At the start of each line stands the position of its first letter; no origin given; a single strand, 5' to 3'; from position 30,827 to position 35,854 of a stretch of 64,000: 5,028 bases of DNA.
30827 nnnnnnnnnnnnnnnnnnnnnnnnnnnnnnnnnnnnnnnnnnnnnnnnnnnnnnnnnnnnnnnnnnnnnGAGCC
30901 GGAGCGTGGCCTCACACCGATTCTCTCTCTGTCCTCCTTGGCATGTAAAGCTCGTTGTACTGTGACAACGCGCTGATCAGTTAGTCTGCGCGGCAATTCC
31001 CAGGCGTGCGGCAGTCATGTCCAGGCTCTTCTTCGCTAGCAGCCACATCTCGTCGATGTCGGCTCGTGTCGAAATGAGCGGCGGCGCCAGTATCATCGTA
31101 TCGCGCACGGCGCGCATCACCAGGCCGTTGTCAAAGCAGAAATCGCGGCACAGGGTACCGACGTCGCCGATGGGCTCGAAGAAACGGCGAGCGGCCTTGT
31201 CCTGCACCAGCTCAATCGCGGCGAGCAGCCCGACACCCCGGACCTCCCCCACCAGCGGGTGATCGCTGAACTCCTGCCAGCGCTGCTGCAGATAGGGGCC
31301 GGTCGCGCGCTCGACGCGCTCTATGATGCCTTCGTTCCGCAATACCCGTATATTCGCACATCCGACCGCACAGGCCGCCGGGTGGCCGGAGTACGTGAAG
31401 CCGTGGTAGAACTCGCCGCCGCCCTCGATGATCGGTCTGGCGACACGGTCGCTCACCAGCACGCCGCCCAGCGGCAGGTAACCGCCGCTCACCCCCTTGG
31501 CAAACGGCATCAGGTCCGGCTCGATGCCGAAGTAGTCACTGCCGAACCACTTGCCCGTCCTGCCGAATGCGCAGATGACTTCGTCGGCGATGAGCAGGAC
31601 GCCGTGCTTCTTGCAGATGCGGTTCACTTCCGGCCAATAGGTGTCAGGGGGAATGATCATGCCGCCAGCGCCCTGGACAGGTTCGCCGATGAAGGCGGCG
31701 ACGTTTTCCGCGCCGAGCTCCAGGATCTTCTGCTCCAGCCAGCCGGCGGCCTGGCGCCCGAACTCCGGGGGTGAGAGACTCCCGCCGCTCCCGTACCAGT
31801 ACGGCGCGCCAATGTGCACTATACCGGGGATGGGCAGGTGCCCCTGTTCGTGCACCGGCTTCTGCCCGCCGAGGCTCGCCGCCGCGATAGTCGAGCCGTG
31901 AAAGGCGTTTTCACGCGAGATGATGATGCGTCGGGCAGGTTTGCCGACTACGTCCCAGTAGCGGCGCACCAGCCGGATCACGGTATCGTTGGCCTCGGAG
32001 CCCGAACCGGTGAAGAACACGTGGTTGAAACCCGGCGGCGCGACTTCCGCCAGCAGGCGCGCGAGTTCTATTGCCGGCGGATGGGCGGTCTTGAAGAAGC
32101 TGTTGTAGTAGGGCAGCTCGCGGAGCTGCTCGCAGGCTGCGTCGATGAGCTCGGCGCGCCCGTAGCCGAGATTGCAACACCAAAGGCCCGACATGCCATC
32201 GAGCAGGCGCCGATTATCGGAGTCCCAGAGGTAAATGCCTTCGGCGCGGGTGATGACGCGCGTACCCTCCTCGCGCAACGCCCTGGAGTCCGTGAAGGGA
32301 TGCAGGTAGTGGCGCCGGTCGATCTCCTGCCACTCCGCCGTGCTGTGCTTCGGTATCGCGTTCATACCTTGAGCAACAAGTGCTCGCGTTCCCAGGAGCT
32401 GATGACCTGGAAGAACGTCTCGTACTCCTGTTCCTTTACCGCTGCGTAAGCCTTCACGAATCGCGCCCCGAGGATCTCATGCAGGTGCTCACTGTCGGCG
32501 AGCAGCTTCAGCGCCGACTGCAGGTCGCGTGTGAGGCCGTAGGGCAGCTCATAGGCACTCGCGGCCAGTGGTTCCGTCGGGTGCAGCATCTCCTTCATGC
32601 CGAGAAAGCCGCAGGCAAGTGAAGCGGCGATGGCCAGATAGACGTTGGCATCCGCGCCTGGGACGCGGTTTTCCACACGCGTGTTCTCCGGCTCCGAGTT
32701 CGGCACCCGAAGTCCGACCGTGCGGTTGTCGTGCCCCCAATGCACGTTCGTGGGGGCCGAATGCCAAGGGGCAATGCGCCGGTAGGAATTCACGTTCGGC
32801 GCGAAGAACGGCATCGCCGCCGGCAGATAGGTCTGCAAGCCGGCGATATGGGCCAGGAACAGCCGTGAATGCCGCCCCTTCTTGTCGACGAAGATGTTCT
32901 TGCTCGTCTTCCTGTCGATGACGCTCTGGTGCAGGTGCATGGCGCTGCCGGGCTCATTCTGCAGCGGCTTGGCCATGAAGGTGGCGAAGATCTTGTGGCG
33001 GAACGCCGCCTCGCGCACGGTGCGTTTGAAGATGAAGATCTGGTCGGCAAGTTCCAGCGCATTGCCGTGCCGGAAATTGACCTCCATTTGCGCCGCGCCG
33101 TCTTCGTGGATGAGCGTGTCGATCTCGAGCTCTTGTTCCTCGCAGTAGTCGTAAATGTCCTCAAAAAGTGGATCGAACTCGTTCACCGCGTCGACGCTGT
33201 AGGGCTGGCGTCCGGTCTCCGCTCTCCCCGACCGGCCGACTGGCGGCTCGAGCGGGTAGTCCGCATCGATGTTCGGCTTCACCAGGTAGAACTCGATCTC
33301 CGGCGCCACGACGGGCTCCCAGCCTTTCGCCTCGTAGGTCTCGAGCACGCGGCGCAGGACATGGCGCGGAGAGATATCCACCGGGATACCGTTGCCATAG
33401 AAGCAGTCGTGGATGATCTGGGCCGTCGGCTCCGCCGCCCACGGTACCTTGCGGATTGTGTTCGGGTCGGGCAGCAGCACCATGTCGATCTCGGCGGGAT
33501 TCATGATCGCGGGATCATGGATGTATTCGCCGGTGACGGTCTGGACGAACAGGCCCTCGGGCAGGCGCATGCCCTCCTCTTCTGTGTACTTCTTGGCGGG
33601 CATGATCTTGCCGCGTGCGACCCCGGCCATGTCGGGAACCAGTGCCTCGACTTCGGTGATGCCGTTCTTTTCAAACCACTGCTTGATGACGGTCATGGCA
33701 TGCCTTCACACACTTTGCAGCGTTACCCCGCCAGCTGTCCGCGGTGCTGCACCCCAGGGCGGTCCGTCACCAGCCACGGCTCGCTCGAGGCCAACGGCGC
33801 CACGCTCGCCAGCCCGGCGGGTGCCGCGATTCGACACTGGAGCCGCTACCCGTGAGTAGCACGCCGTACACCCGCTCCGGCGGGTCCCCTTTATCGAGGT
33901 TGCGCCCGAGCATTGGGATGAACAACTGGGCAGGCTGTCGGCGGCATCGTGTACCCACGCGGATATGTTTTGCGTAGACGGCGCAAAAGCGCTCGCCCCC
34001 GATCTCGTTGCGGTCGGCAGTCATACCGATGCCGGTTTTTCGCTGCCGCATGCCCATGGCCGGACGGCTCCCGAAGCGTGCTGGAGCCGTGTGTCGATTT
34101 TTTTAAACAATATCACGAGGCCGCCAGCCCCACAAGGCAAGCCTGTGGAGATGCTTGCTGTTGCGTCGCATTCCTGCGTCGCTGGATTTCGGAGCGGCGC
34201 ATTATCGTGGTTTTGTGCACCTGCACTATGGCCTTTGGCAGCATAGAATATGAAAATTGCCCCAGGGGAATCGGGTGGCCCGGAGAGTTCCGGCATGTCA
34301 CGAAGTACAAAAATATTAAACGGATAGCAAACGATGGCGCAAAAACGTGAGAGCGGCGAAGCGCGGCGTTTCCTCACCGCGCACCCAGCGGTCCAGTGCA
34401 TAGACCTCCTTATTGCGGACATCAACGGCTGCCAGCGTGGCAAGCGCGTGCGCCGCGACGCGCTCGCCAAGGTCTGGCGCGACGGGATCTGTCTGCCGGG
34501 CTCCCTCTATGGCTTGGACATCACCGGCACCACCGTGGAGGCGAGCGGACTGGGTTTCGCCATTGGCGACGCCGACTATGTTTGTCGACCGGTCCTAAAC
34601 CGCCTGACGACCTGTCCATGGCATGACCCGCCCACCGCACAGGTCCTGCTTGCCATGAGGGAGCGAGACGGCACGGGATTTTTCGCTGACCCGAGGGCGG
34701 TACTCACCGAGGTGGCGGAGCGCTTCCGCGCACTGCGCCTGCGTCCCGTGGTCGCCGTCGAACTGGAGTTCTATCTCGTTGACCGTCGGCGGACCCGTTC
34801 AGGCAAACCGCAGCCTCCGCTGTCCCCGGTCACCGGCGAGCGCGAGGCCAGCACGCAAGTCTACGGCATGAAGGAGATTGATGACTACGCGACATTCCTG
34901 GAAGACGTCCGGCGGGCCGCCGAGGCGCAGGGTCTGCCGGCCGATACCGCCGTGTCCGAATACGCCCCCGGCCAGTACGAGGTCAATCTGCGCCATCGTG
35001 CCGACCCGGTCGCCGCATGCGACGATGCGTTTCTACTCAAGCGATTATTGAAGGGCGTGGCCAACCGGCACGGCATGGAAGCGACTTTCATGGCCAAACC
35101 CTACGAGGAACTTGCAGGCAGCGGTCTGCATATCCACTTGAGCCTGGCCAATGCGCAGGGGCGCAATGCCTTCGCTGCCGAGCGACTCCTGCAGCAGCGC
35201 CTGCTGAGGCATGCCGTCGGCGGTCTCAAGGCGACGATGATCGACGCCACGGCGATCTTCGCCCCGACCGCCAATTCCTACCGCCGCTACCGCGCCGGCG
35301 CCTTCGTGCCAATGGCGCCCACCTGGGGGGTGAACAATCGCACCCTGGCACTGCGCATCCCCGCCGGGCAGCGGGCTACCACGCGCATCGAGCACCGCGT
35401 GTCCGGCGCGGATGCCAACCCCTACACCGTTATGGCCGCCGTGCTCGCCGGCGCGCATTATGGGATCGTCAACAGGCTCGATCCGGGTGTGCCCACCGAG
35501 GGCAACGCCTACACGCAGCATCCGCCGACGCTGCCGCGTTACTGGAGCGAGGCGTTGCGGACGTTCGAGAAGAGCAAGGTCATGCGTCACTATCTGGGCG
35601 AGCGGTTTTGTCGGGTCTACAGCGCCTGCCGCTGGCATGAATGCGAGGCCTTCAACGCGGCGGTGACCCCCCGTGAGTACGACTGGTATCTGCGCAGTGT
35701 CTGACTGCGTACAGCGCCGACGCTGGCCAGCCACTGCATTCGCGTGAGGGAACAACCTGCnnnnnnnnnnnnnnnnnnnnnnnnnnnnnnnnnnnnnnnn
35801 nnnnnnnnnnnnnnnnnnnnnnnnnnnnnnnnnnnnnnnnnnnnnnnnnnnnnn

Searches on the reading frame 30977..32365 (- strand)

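Call 6: search_protein_families(library=pfam, proteins=[window:30977-32365:-], max_evalue=0.001)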
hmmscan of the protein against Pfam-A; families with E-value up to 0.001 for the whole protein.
window:30977-32365:- (462 aa): 1 family
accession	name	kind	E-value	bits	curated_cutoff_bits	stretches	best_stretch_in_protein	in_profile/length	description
PF00202.27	Aminotran_3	-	2e-85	287.4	30.5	1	36-440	11-395/403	Aminotransferase class-III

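Call 35: search_protein_families(library=ncbifam, proteins=[window:30977-32365:-], max_evalue=0.00001)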
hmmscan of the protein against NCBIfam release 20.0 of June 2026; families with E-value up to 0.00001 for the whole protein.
window:30977-32365:- (462 aa): 69 families (the best 25 are shown)
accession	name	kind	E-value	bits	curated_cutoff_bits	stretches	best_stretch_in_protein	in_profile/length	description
NF005682.0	PRK07480.1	subfamily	9.7e-229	759.6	510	1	5-456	6-457/459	aminotransferase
NF009068.0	PRK12403.1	equivalog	8.9e-180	598.4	817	1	4-456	6-458/460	aspartate aminotransferase family protein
NF004767.0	PRK06105.1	subfamily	2.7e-150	500.9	517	1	10-455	6-454/460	aminotransferase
NF005447.0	PRK07036.1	equivalog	1.6e-141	472.2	618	1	6-457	7-461/468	aminotransferase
NF005684.0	PRK07482.1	subfamily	5.3e-131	437.4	687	1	9-455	5-459/464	hypothetical protein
NF005102.0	PRK06541.1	equivalog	1.6e-128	429.2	574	1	5-450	5-455/460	aspartate aminotransferase family protein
NF005683.0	PRK07481.1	subfamily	8.4e-125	417.3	575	1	13-448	7-447/453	hypothetical protein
NF004625.0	PRK05965.1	subfamily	5e-124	414.5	729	1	12-454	6-451/460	hypothetical protein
NF052567.1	OmAmTferAptACaul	equivalog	1.9e-104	349.8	500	1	19-445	4-425/431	omega-aminotransferase AptA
NF005812.0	PRK07678.1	subfamily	7.1e-101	338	488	1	7-448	5-447/451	aminotransferase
TIGR00508.1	bioA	equivalog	3.3e-96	322.4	405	1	22-447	3-417/419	adenosylmethionine--8-amino-7-oxononanoate transaminase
NF005685.0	PRK07483.1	equivalog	5.2e-96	322.2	485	1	35-450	13-437/444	aspartate aminotransferase family protein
NF004718.0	PRK06062.1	subfamily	3.4e-92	309.4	472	1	8-450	15-448/454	hypothetical protein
NF005375.0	PRK06917.1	equivalog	2.3e-87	293.6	535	1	36-449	16-437/448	aspartate aminotransferase family protein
NF004624.0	PRK05964.1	equivalog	5.8e-84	282.1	494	1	9-446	3-420/427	adenosylmethionine--8-amino-7-oxononanoate transaminase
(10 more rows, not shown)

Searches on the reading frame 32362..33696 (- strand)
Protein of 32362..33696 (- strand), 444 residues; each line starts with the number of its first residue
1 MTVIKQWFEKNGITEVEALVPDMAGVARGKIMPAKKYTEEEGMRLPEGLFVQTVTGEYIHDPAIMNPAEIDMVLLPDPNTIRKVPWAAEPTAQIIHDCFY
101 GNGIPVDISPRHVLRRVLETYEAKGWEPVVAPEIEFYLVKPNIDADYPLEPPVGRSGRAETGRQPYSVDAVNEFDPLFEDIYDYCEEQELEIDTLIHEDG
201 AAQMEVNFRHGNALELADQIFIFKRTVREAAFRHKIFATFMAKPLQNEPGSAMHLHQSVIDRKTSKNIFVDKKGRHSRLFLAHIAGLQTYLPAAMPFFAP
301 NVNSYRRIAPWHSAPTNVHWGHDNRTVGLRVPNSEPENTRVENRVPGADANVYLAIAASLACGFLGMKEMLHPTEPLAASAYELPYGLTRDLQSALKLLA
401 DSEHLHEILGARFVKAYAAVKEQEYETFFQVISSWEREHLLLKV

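Call 6: search_protein_families(library=pfam, proteins=[window:32362-33696:-], max_evalue=0.001)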
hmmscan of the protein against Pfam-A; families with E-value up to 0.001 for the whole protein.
window:32362-33696:- (444 aa): 2 families
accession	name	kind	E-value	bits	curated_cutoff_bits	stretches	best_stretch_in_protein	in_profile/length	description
PF00120.29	Gln-synt_C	-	2e-103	346.5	24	1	109-438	3-342/344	Glutamine synthetase, catalytic domain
PF03951.24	Gln-synt_N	-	0.00042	20.3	33.4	0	70-99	51-80/82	Glutamine synthetase, beta-Grasp domain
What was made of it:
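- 32362..33696 (-): SpuB/PauA-like gamma-glutamylpolyamine synthetase (GS-like). Pfam Gln-synt_C (call 6).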

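Call 35: search_protein_families(library=ncbifam, proteins=[window:32362-33696:-], max_evalue=0.00001)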
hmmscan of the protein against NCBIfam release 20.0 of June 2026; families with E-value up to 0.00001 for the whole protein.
window:32362-33696:- (444 aa): 4 families
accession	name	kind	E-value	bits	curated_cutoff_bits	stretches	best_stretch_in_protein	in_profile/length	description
TIGR00653.1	GlnA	equivalog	1.8e-69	234.6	429.15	1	68-439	59-459/462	type I glutamate--ammonia ligase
TIGR03105.1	gln_synth_III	equivalog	8.4e-64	215.7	469.6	1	9-440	6-433/435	type III glutamate--ammonia ligase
NF045547.1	GGputSyn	equivalog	1.1e-57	195.8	650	1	4-436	5-438/438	gamma-glutamylputrescine synthetase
NF007006.0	PRK09469.1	equivalog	1.2e-35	123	845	1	185-427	200-453/469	glutamate--ammonia ligase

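Call 67: find_encoding_contigs(protein=window:32362-33696:-, flank=1000, max_places=3)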
Protein window:32362-33696:- (444 aa): 1 contig read that carries it; 1 place shown.
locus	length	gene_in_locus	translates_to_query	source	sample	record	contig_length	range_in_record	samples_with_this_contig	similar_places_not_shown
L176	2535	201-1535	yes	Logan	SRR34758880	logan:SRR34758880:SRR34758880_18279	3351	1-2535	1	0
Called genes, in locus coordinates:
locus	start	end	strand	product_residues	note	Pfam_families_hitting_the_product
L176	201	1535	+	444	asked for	PF00120:Gln-synt_C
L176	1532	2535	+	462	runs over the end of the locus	PF00202:Aminotran_3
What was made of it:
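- Tried and rejected: The neighbouring GS protein is found only on a 3.4-kb Logan contig (call 67).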

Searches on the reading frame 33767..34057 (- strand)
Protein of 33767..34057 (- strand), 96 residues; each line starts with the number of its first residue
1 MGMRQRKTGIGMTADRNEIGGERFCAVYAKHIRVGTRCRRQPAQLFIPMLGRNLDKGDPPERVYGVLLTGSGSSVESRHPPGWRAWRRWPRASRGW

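Call 38: search_protein_families(library=pfam, proteins=[window:33767-34057:-], max_evalue=1)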
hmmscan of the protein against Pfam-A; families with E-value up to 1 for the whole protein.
window:33767-34057:- (96 aa): 0 families
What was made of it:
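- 33767..34057 (-): Truncated relic of the island's own spuA/puuD (Peptidase_C26) gene. Only about the first 84 codons are recognisable, so the region expected to carry the Cys-His-Glu catalytic residues is deleted. The Pfam HMM itself does not detect the relic (call 38).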

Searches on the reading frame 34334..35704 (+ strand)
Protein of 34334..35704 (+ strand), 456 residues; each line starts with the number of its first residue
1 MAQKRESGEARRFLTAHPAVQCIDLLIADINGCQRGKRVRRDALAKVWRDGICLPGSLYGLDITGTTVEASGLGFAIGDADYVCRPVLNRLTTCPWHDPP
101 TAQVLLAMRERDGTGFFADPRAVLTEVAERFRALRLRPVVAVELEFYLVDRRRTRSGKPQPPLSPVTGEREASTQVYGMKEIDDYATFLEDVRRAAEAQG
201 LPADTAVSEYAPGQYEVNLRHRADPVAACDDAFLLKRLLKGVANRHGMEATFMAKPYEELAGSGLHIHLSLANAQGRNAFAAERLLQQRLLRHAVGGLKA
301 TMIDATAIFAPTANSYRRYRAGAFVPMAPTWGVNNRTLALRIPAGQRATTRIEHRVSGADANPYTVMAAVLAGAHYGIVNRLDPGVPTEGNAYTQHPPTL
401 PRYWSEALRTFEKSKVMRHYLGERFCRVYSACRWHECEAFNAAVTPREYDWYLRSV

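Call 6: search_protein_families(library=pfam, proteins=[window:34334-35704:+], max_evalue=0.001)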
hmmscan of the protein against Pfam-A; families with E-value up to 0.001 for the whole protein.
window:34334-35704:+ (456 aa): 1 family
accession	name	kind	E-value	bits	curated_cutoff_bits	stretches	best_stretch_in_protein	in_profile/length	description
PF00120.29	Gln-synt_C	-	3.2e-100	336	24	1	118-452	2-344/344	Glutamine synthetase, catalytic domain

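Call 35: search_protein_families(library=ncbifam, proteins=[window:34334-35704:+], max_evalue=0.00001)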
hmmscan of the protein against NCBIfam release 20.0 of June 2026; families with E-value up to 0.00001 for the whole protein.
window:34334-35704:+ (456 aa): 5 families
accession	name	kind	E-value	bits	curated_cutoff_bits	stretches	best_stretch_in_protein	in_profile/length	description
TIGR03105.1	gln_synth_III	equivalog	2.6e-63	214.1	469.6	1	27-453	17-434/435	type III glutamate--ammonia ligase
NF045547.1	GGputSyn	equivalog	7.2e-62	209.5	650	1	19-444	13-434/438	gamma-glutamylputrescine synthetase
TIGR00653.1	GlnA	equivalog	1.8e-57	195.1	429.15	1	20-453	12-461/462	type I glutamate--ammonia ligase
NF007006.0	PRK09469.1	equivalog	2.3e-24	85.8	845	1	212-452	217-466/469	glutamate--ammonia ligase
NF041605.1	gln_syn_GlnII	equivalog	4.8e-09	35.8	500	1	79-368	49-322/333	glutamine synthetase GlnII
